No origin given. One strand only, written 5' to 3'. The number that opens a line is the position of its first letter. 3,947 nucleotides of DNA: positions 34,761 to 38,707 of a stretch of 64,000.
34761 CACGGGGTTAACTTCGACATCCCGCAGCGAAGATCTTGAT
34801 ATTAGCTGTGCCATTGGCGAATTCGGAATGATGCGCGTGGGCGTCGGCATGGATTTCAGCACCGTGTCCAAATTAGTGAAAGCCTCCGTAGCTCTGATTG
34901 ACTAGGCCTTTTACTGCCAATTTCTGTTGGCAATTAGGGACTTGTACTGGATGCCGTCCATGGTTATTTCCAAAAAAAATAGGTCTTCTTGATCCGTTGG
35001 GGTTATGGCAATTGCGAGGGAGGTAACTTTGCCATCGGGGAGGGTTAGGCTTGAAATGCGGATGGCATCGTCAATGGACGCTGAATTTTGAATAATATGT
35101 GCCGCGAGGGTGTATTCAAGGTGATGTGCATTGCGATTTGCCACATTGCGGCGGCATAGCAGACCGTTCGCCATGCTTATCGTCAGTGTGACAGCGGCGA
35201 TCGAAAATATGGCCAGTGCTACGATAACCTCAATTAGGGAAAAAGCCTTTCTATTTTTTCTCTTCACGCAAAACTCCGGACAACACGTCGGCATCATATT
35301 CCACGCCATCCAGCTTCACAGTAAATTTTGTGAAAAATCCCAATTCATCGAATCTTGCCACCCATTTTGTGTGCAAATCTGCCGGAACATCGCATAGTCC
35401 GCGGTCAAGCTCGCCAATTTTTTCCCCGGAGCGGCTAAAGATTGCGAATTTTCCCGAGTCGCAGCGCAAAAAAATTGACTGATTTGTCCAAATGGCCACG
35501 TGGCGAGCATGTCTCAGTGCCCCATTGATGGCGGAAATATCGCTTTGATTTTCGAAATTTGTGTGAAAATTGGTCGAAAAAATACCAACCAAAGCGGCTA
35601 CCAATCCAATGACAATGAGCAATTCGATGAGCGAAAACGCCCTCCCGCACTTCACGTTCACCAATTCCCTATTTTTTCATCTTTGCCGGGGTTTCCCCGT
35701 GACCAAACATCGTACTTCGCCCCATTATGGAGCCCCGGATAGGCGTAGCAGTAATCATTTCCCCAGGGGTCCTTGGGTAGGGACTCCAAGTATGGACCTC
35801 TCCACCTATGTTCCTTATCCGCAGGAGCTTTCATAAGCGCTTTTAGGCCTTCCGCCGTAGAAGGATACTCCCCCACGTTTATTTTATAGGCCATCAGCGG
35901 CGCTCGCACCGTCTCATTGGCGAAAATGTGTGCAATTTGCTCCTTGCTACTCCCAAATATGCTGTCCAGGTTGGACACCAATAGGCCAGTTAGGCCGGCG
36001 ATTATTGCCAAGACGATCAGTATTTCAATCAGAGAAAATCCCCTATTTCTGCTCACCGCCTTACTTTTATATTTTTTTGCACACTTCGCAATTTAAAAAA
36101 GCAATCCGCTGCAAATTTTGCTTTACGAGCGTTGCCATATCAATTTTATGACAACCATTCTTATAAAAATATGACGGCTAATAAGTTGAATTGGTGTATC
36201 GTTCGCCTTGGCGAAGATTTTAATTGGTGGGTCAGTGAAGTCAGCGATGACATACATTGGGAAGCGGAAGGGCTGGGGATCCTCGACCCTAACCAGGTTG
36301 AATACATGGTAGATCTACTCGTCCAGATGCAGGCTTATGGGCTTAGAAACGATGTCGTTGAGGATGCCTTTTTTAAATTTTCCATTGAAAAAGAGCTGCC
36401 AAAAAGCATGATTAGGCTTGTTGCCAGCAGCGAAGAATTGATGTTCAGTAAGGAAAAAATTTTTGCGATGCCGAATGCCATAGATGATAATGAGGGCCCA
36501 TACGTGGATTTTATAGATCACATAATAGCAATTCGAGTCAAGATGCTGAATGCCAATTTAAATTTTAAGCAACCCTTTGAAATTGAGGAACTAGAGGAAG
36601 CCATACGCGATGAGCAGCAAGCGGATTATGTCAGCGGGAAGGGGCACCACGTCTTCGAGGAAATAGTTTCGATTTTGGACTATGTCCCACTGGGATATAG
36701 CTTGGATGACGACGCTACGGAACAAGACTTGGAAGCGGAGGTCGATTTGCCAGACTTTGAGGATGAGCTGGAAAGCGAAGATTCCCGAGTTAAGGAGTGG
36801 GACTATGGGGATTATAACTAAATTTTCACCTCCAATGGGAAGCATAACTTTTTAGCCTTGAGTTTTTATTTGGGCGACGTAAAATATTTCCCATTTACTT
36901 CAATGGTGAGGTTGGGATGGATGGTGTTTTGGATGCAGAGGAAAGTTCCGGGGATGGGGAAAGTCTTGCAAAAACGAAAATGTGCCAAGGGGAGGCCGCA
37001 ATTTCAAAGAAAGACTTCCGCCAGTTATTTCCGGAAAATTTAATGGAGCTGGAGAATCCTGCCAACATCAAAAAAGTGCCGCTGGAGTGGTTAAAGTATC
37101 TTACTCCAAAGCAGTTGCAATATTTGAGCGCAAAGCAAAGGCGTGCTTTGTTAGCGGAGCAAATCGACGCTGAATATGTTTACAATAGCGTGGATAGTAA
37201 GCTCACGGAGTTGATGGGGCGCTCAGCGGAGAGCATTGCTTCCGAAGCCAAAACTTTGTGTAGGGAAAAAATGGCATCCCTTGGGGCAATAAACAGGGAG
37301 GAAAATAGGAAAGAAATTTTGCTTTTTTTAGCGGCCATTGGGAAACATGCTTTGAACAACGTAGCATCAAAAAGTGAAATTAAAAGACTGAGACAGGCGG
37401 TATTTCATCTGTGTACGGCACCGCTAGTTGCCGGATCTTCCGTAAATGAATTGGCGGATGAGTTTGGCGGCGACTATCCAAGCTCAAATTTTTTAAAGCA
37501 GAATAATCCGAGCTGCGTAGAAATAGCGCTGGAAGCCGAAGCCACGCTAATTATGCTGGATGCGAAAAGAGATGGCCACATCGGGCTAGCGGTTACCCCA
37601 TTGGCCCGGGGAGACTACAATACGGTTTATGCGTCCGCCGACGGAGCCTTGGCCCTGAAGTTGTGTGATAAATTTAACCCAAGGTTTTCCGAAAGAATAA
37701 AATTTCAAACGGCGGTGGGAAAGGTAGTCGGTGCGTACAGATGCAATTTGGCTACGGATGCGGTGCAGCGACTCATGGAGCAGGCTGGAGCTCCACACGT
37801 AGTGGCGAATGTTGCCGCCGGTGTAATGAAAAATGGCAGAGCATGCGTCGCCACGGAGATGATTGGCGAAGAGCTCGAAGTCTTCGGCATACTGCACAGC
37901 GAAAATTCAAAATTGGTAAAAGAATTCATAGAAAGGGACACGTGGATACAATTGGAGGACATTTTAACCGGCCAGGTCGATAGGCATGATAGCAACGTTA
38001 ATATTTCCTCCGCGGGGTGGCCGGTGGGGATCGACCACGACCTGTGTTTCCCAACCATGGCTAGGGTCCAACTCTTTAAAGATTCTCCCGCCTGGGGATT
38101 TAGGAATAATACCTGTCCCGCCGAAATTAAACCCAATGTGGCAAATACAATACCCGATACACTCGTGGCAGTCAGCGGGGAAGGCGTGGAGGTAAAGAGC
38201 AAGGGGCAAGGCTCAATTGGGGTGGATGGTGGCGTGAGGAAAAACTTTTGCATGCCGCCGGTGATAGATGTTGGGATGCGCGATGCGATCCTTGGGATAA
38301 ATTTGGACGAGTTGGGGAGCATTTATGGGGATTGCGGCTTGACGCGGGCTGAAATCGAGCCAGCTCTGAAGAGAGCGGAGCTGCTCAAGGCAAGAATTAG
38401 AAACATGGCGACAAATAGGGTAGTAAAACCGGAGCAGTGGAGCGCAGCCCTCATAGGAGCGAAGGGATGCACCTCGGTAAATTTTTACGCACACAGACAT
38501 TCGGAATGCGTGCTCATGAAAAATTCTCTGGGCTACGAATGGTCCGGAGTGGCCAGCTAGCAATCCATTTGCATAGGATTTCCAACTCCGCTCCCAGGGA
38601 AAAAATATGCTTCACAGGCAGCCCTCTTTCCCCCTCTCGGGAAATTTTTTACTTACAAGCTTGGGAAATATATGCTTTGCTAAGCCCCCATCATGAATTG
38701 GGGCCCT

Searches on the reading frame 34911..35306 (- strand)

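Call 100: search_protein_families(library=pfam, proteins=[window:34911-35306:-], max_evalue=0.01)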
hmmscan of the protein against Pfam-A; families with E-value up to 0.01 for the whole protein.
window:34911-35306:- (131 aa): 1 family
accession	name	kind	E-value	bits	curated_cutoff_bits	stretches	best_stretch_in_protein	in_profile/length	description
PF07963.17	N_methyl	-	8.9e-09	35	21.2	1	16-41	1-26/27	Prokaryotic N-terminal methylation motif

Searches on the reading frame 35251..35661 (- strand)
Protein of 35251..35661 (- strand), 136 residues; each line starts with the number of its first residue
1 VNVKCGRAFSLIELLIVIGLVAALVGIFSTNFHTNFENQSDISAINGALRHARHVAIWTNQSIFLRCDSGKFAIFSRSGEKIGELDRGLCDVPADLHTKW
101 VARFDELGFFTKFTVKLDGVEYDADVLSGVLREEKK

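Call 100: search_protein_families(library=pfam, proteins=[window:35251-35661:-], max_evalue=0.01)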
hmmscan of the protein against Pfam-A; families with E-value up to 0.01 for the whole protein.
window:35251-35661:- (136 aa): 1 family
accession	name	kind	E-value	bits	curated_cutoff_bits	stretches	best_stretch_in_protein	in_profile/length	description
PF07963.17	N_methyl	-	0.00069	19.5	21.2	1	7-27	5-25/27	Prokaryotic N-terminal methylation motif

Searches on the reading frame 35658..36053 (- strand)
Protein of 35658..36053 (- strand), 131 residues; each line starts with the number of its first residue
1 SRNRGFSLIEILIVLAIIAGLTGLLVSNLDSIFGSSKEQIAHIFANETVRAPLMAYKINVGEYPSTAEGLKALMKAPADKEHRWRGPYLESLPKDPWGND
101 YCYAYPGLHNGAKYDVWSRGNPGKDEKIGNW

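Call 100: search_protein_families(library=pfam, proteins=[window:35658-36053:-], max_evalue=0.01)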
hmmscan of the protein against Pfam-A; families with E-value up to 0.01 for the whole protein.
window:35658-36053:- (131 aa): 2 families
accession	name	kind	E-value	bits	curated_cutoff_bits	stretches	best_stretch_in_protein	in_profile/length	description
PF08334.16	T2SSG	-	3.2e-25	88.7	21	1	47-126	19-97/108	Type II secretion system (T2SS), protein G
PF07963.17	N_methyl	-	2.7e-06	27.2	21.2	1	1-19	2-20/27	Prokaryotic N-terminal methylation motif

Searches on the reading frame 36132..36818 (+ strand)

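Call 4: search_protein_families(library=pfam, proteins=[window:36132-36818:+], max_evalue=1)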
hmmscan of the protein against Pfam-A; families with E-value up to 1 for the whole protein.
window:36132-36818:+ (229 aa): 1 family
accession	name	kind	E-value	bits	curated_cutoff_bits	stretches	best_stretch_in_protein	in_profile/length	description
PF14491.11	DUF4435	-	0.035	14.3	27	1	86-182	123-225/238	Protein of unknown function (DUF4435)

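Call 19: search_protein_families(library=ncbifam, proteins=[window:36132-36818:+], max_evalue=0.01)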
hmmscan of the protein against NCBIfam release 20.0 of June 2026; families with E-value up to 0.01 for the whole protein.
window:36132-36818:+ (229 aa): 0 families

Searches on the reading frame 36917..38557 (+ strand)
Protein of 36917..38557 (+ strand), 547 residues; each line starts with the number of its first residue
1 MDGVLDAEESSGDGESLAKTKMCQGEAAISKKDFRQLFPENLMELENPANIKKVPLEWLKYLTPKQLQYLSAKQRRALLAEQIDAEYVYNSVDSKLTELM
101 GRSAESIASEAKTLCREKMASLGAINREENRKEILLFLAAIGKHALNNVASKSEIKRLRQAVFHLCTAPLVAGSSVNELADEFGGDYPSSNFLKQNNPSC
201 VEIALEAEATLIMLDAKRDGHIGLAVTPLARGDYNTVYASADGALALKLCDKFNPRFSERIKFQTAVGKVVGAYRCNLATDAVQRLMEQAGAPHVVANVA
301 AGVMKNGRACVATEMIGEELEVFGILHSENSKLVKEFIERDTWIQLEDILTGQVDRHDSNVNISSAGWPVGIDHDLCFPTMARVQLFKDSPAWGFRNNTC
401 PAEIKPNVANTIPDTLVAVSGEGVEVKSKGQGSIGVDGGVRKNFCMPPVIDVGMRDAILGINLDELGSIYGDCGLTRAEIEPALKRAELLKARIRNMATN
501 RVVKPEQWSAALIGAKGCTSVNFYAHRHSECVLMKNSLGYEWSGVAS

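Call 4: search_protein_families(library=pfam, proteins=[window:36917-38557:+], max_evalue=1)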
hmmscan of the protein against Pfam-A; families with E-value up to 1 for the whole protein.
window:36917-38557:+ (547 aa): 2 families
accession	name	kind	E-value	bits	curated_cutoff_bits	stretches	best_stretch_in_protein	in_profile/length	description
PF00454.33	PI3_PI4_kinase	-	0.039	14.3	27.1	1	348-381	141-175/241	Phosphatidylinositol 3- and 4-kinase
PF15335.11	CAAP1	-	0.11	13.4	25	1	34-76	19-60/63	Caspase activity and apoptosis inhibitor 1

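Call 7: find_homologous_proteins(query=window:36917-38557:+, max_evalue=0.001)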
Query window:36917-38557:+ (547 aa): 2 proteins with E <= 0.001 among 8000 candidates.
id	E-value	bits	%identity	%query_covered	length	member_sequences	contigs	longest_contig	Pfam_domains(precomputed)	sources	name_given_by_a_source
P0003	5.7e-59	218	37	76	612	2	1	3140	-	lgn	-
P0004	3.8e-47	179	36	70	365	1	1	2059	-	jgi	jgi:hypothetical protein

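Call 19: search_protein_families(library=ncbifam, proteins=[window:36917-38557:+], max_evalue=0.01)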
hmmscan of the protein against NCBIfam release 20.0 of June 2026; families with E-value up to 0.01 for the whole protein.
window:36917-38557:+ (547 aa): 0 families

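Call 28: search_protein_families(library=pfam, proteins=[P0003, P0004], max_evalue=1)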
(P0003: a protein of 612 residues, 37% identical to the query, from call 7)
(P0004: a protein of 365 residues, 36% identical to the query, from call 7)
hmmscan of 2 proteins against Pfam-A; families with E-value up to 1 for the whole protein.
P0003 (612 aa): 3 families
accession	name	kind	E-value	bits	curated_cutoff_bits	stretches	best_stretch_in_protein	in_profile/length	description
PF00454.33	PI3_PI4_kinase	-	0.0025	18.2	27.1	1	421-471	128-179/241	Phosphatidylinositol 3- and 4-kinase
PF04324.20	Fer2_BFD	-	0.022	15.5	26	0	462-487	22-45/50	BFD-like [2Fe-2S] binding domain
PF10224.14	DUF2205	-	0.16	12.5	26.7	1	148-191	6-49/75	Short coiled-coil protein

P0004 (365 aa): 1 family
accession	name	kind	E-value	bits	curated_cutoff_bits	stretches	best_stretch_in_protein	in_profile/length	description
PF00454.33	PI3_PI4_kinase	-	0.0016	18.8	27.1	1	217-254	141-180/241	Phosphatidylinositol 3- and 4-kinase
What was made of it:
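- Closest known: PI3K/PI4K/PIKK catalytic domain. Same: Family A even has D-R-H-x-x-N and gives sub-threshold PF00454 hits (calls 4, 28).
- A, P0003 and P0004 each give sub-threshold Pfam PI3_PI4_kinase hits at profile positions 128-180 (calls 4, 28).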

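Call 29: search_solved_structures(query=A2, max_evalue=10, show_alignments=4)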
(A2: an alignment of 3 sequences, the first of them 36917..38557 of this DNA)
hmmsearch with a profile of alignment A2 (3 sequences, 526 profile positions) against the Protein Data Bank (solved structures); distinct sequences matched with E-value up to 10: 3.
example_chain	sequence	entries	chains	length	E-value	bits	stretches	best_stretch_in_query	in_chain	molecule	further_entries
3b48_A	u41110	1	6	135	0.4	12.5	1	107-182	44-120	Uncharacterized protein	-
4faz_A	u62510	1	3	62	1.2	11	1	264-300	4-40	4-oxalocrotonate isomerase protein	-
3rmu_A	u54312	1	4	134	1.4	10.7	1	166-227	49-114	Methylmalonyl-CoA epimerase, mitochondrial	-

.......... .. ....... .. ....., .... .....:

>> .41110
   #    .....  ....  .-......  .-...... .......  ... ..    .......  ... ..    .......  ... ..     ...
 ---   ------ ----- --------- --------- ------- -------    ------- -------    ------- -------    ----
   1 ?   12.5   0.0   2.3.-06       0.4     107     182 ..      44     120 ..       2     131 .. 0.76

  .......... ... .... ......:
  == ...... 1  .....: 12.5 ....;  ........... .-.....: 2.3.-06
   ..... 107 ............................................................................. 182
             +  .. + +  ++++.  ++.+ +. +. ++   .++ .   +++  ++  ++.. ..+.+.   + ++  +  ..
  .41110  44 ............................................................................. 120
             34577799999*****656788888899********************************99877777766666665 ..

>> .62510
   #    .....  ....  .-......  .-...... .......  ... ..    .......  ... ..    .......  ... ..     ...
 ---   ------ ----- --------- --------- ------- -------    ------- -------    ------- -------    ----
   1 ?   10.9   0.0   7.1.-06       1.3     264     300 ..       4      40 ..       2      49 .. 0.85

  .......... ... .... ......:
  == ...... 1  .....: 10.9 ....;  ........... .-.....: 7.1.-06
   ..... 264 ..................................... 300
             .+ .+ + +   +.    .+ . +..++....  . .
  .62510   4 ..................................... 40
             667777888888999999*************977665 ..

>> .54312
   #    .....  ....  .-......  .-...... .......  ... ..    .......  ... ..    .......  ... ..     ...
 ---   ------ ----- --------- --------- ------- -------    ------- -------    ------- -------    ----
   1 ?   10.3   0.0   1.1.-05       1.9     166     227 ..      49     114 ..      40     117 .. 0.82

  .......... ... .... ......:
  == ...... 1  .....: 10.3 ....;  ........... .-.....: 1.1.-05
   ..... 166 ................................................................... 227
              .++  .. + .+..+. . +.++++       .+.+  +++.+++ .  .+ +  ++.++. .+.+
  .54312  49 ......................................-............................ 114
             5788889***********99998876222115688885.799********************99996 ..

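Call 32: predict_structure(alignment_id=A2)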
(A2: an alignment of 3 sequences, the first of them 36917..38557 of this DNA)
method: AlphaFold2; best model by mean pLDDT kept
length: 547 residues; sequences in the alignment: 3
mean_pLDDT: 47.2   pTM: 0.45
mean pLDDT of the five models: 47.2, 41.7, 40.8, 40.7, 39.3
residues with pLDDT >= 90: 0; 70-90: 47; 50-70: 210; < 50: 290
segments of 3 or more residues with pLDDT < 50: 1-29, 39-42, 80-85, 168-196, 221-270, 295-324, 353-448, 498-501, 510-547
pLDDT, mean of each block of 10 residues (from residue 1): 29 26 36 53 57 66 64 58 51 69 67 70 65 71 67 69 57 35 32 43 60 60 35 32 35 32 41 55 69 48 28 32 47 59 63 38 26 29 32 28 26 32 27 24 41 74 74 54 62 59 52 41 36 27 25
secondary structure, 60 per line:
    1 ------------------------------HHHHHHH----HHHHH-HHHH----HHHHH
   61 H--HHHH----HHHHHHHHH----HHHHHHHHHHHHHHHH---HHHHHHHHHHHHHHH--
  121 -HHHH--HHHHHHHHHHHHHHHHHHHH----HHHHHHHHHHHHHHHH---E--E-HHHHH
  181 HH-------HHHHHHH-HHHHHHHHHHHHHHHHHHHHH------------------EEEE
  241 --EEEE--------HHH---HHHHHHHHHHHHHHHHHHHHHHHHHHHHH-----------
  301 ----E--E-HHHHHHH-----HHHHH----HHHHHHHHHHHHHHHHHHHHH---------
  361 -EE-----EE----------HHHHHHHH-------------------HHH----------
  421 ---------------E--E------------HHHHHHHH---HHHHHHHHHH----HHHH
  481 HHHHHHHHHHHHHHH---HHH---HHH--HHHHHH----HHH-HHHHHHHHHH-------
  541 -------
elements in order: H31-37 H42-46 H48-51 H56-61 H64-67 H72-80 H85-100 H104-118 H122-125 H128-147 H152-167 H176-182 H190-196 H198-218 E237-240 E243-246 H261-289 H310-316 H322-326 H331-351 H381-388 H452-459 H463-472 H477-495 H510-515 H524-533

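Call 38: find_homologous_proteins(query=A2, max_evalue=0.001)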
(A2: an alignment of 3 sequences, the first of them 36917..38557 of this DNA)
Query A2 (3 sequences) (547 aa, profile of the alignment): 1 proteins with E <= 0.001 among 8000 candidates.
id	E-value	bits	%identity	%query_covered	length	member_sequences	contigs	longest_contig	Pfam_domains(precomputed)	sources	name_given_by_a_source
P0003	6.3e-266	901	37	76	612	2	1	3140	-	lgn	-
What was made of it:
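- Tried and rejected: The last word-indexed homologue search, run with the A profile, returned only P0003 (call 38).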

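Call 73: fold_search(model_id=the predicted structure, library=pdb)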
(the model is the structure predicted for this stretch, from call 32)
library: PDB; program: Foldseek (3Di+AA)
matches with E <= 10: 256; with E <= 0.001: 0
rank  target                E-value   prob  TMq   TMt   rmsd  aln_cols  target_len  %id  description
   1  8fzk_A                1.7e-01  0.28  0.14  0.16  18.8       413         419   11  Dimeric human importin alpha subunit (released 2023-02-08)
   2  9brd_T                2.6e-01  0.33  0.15  0.18  16.2       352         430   13  Synaptic Vesicle V-ATPase with synaptophysin and SidK, State 3 (released 2024-06-26)
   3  9b8q_T                2.7e-01  0.33  0.16  0.18  16.1       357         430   12  Synaptic Vesicle V-ATPase with synaptophysin and SidK, State 3, peripheral stalks (released 2024-06-26)
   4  4rv1_F                4.3e-01  0.15  0.15  0.18  19.5       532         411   12  Crystal Structure of Engineered Protein. Northeast Structural Genomics Consortium (NESG) Target OR497. (released 2014-12-10)
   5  5b56_B                4.7e-01  0.18  0.13  0.15  19.0       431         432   11  Crystal structure of HIV-1 VPR C-Terminal domain and DIBB-M-Importin-Alpha2 complex (released 2016-06-01)
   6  5b56_A                5.3e-01  0.15  0.13  0.16  18.6       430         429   11  Crystal structure of HIV-1 VPR C-Terminal domain and DIBB-M-Importin-Alpha2 complex (released 2016-06-01)
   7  6nmj_A                7.4e-01  0.18  0.16  0.20  17.2       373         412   12  Crystal Structure of Rat Ric-8A G alpha binding domain, "Paratone-N Immersed" (released 2019-06-26)
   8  4rv1_C                9.8e-01  0.13  0.16  0.20  19.3       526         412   11  Crystal Structure of Engineered Protein. Northeast Structural Genomics Consortium (NESG) Target OR497. (released 2014-12-10)
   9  4yi0_C                1.0e+00  0.14  0.15  0.17  17.5       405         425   11  Structure of mouse importin a1 bound to Pom121NLS (released 2016-01-13)
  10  6k06_C                1.0e+00  0.12  0.14  0.16  18.1       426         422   11  Crystal structure of Importin-alpha and phosphomimetic GM130 (released 2019-10-02)
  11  2jdq_B                1.0e+00  0.12  0.17  0.20  22.1       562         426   10  C-terminal domain of influenza A virus polymerase PB2 subunit in complex with human importin alpha5 (released 2007-02-27)
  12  6p6e_A                1.2e+00  0.13  0.15  0.18  17.5       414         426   11  Structure of Mouse Importin alpha - PAC3 NLS peptide complex (released 2020-01-29)
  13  4rv1_A                1.2e+00  0.08  0.13  0.15  19.8       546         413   12  Crystal Structure of Engineered Protein. Northeast Structural Genomics Consortium (NESG) Target OR497. (released 2014-12-10)
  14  4ol0_B                1.2e+00  0.08  0.11  0.08  19.3       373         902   11  Crystal structure of transportin-SR2, a karyopherin involved in human disease, in complex with Ran (released 2014-04-09)
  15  3fex_C                1.2e+00  0.04  0.10  0.11  21.4       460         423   12  Crystal structure of the CBC-importin alpha complex. (released 2009-08-11)
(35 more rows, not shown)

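Call 87: find_encoding_contigs(protein=P0003, flank=3000, max_places=3)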
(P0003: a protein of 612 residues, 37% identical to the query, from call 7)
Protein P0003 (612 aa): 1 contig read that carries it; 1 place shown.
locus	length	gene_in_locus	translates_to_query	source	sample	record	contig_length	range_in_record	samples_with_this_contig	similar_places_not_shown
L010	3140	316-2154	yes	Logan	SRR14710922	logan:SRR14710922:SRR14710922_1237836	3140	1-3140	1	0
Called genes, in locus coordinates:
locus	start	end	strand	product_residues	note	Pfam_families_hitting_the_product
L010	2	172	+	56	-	?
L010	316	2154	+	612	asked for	-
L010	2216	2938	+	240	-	-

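Call 93: search_protein_families(library=padloc, proteins=[window:36917-38557:+], max_evalue=1)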
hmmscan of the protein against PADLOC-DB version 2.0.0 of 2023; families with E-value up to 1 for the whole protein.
window:36917-38557:+ (547 aa): 0 families
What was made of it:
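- On HipA-type kinase toxin: No PADLOC hit (call 93).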

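Call 100: search_protein_families(library=pfam, proteins=[L010:2216-2935:+], max_evalue=0.01)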
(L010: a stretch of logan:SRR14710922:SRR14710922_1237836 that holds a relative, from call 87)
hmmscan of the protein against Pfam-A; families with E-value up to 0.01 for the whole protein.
L010:2216-2935:+ (240 aa): 0 families
